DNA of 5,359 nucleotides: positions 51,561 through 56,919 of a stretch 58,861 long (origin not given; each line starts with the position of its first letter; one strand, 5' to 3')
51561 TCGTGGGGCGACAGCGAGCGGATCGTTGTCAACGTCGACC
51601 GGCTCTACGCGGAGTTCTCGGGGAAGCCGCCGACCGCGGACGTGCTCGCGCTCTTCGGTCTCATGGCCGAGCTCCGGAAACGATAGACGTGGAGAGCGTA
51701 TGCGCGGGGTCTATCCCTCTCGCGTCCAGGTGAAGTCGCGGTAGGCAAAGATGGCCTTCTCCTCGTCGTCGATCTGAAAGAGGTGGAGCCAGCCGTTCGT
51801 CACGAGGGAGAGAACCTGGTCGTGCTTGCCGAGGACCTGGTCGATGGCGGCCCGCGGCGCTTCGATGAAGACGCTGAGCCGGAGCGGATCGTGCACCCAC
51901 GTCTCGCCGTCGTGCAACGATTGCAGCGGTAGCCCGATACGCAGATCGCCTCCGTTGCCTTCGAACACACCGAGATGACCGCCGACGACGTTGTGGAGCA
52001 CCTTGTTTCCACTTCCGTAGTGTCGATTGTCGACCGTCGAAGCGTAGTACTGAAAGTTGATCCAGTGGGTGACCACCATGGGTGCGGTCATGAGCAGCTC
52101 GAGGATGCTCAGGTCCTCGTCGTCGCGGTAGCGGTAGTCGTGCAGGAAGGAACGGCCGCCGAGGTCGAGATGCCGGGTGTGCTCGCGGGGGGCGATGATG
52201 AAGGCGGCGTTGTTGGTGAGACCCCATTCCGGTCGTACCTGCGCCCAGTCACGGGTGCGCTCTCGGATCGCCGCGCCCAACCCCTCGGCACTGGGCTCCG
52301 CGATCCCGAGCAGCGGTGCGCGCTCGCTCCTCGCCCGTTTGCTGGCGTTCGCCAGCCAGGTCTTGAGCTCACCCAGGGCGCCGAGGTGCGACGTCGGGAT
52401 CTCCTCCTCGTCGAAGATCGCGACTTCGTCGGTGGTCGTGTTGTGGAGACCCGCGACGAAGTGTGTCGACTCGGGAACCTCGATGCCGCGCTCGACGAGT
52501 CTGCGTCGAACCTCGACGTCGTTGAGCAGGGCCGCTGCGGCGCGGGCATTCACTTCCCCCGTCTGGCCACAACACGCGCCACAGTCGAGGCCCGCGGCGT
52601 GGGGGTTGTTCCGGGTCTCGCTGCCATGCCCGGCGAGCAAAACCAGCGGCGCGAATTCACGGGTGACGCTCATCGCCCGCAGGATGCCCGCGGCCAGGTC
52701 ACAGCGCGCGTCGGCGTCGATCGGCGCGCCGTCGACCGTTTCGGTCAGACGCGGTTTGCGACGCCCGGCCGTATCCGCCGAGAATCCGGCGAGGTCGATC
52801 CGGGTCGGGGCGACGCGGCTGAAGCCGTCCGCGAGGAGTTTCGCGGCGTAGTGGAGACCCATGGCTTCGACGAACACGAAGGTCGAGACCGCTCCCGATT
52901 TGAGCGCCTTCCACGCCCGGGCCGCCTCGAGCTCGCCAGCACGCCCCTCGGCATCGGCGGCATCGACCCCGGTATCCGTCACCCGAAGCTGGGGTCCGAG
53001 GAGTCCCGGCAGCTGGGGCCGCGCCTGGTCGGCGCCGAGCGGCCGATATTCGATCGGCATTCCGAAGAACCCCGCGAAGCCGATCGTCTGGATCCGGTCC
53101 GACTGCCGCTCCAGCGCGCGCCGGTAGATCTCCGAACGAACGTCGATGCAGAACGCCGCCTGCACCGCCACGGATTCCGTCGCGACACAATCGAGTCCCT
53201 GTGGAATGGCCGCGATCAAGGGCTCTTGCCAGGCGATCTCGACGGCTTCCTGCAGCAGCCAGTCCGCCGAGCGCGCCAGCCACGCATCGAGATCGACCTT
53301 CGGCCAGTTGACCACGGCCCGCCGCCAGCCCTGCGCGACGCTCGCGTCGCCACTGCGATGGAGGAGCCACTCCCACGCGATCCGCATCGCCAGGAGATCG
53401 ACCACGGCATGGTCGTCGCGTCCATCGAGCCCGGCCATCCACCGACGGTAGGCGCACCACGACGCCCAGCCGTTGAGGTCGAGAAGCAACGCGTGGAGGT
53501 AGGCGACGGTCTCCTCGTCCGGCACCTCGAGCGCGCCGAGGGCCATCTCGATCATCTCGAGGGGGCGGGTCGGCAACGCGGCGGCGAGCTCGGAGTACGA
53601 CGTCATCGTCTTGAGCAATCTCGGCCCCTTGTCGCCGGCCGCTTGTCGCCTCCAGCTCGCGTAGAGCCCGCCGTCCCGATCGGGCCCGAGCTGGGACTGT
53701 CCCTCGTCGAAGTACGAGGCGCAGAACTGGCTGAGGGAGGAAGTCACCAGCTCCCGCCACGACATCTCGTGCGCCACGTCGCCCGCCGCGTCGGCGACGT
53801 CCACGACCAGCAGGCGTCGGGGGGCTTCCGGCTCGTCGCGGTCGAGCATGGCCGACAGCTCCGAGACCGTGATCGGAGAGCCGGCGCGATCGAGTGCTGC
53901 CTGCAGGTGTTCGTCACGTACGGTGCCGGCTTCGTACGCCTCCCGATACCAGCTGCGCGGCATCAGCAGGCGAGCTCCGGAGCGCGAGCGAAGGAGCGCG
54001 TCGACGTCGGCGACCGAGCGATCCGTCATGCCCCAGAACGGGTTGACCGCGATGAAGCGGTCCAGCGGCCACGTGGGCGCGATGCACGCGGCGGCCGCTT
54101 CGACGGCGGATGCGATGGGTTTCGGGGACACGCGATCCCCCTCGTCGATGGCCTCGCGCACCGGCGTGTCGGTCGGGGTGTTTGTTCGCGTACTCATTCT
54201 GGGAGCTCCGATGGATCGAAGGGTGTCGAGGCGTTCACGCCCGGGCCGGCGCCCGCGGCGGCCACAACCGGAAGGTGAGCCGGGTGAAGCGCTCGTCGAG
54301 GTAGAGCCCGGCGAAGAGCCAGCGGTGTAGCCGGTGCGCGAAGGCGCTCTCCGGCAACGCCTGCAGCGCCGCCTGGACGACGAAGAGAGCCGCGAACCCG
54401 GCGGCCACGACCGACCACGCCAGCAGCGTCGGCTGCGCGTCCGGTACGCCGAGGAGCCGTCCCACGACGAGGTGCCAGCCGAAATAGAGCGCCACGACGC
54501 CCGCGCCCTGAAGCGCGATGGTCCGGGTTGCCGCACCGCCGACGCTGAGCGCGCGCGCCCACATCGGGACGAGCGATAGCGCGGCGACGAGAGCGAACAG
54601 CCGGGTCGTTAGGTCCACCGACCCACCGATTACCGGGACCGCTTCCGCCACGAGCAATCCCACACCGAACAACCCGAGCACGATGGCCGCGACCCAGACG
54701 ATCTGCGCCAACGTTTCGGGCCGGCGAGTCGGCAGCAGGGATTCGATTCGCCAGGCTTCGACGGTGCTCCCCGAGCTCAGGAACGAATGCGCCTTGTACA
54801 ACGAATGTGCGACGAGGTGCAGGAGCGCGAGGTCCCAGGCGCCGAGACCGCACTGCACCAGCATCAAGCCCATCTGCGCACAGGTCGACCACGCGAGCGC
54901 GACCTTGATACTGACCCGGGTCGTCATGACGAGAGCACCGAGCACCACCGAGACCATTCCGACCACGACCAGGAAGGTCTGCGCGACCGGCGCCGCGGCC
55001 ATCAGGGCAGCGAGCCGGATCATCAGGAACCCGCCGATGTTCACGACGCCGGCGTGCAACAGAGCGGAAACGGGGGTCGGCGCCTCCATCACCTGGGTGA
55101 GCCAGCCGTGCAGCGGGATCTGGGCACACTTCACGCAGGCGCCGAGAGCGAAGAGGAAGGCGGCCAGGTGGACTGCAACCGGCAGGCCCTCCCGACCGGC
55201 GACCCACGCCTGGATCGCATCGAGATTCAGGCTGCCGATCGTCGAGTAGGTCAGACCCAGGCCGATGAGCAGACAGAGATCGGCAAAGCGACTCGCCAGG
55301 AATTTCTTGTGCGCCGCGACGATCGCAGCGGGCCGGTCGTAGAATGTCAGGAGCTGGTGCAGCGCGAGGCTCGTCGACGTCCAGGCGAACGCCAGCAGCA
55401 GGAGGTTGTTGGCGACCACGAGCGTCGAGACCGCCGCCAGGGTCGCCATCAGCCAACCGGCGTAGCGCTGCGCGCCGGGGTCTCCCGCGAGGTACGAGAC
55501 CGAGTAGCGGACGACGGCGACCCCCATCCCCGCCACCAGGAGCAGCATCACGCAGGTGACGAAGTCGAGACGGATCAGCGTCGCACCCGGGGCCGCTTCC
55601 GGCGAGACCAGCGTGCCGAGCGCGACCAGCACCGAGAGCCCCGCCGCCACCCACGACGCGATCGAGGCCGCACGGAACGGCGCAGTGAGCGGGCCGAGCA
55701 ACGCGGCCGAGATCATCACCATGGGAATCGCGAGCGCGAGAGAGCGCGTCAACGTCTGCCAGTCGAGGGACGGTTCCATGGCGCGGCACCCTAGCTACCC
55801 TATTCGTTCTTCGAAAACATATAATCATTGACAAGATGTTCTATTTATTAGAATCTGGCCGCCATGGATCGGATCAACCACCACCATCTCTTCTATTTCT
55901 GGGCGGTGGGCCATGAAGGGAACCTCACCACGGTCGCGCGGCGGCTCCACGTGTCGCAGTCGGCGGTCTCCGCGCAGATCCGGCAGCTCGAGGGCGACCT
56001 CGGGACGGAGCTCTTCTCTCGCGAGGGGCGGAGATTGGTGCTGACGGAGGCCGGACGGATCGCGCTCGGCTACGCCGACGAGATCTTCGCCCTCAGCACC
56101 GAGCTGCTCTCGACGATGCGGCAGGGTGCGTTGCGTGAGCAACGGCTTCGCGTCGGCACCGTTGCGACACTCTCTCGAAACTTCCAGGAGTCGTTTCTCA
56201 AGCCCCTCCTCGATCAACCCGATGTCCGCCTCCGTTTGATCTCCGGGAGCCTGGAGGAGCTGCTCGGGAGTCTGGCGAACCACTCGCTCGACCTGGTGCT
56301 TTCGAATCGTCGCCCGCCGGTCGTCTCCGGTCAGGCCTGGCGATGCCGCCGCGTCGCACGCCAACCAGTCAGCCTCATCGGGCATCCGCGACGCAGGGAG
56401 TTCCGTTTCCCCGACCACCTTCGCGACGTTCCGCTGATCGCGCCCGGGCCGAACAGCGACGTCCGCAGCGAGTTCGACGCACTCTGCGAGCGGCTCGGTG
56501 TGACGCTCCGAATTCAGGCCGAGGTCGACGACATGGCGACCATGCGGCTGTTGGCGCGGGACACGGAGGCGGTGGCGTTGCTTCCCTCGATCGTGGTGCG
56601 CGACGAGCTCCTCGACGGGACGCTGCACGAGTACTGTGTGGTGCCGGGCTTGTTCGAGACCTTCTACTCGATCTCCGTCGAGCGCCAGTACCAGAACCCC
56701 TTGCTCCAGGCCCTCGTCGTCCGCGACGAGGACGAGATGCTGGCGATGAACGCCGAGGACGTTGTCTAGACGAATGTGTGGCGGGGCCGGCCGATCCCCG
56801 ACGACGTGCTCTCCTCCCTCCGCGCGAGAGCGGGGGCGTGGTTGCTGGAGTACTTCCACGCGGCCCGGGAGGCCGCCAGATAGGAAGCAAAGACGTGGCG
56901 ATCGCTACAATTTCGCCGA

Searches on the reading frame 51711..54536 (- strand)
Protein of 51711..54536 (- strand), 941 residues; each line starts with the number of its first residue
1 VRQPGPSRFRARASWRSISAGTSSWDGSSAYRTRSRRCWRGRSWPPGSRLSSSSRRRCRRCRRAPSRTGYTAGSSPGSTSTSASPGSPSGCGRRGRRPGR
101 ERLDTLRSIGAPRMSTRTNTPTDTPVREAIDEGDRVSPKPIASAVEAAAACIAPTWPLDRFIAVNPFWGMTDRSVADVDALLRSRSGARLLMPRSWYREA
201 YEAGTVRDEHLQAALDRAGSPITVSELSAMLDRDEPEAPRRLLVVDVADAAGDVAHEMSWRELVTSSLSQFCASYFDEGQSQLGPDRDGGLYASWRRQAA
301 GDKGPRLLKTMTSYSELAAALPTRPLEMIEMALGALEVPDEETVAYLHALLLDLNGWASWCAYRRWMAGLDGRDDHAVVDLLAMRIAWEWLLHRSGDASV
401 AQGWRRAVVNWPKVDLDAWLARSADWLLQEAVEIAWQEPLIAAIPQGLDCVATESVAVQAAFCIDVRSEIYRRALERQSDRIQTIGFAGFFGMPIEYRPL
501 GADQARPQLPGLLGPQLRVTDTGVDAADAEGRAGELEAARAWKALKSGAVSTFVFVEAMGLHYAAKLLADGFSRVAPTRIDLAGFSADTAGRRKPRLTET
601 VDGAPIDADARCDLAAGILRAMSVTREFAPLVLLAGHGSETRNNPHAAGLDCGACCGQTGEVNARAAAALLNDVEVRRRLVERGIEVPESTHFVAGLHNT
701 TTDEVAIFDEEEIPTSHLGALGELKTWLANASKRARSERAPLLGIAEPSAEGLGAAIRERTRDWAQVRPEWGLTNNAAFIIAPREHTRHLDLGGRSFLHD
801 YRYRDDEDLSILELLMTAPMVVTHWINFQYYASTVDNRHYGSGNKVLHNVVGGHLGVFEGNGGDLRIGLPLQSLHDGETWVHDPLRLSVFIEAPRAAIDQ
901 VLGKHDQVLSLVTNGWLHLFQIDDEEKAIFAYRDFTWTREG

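Call 35: search_protein_families(library=pfam, proteins=[window:51711-54536:-], max_evalue=0.01)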
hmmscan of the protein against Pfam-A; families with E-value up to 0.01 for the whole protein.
window:51711-54536:- (941 aa): 1 family
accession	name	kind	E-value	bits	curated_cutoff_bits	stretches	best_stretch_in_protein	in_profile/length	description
PF10070.14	DabA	-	5.3e-260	865.4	25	1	145-917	1-747/747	Probable inorganic carbon transporter subunit DabA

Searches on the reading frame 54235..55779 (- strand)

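Call 35: search_protein_families(library=pfam, proteins=[window:54235-55779:-], max_evalue=0.01)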
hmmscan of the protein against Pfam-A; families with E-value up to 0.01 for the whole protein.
window:54235-55779:- (514 aa): 2 families
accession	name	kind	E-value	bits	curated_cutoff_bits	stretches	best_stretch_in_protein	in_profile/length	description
PF00361.26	Proton_antipo_M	-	1.4e-44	152.9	21.5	1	123-400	1-278/294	NADH:quinone oxidoreductase/Mrp antiporter, TM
PF00662.26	Proton_antipo_N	-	3.4e-08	33.7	24.5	1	69-106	13-50/51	NADH-Ubiquinone oxidoreductase (complex I), chain 5 N-terminus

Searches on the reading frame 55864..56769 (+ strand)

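Call 35: search_protein_families(library=pfam, proteins=[window:55864-56769:+], max_evalue=0.01)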
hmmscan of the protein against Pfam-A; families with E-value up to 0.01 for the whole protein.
window:55864-56769:+ (301 aa): 3 families
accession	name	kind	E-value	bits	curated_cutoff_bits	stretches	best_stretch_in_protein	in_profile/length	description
PF03466.25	LysR_substrate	-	2.5e-24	86.3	28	1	91-285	4-201/209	LysR substrate binding domain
PF00126.33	HTH_1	-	1.3e-21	76.7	26.6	1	7-65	2-60/60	Bacterial regulatory helix-turn-helix protein, lysR family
PF13556.12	HTH_30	-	0.0033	17.6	27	1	17-56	11-50/59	PucR C-terminal helix-turn-helix domain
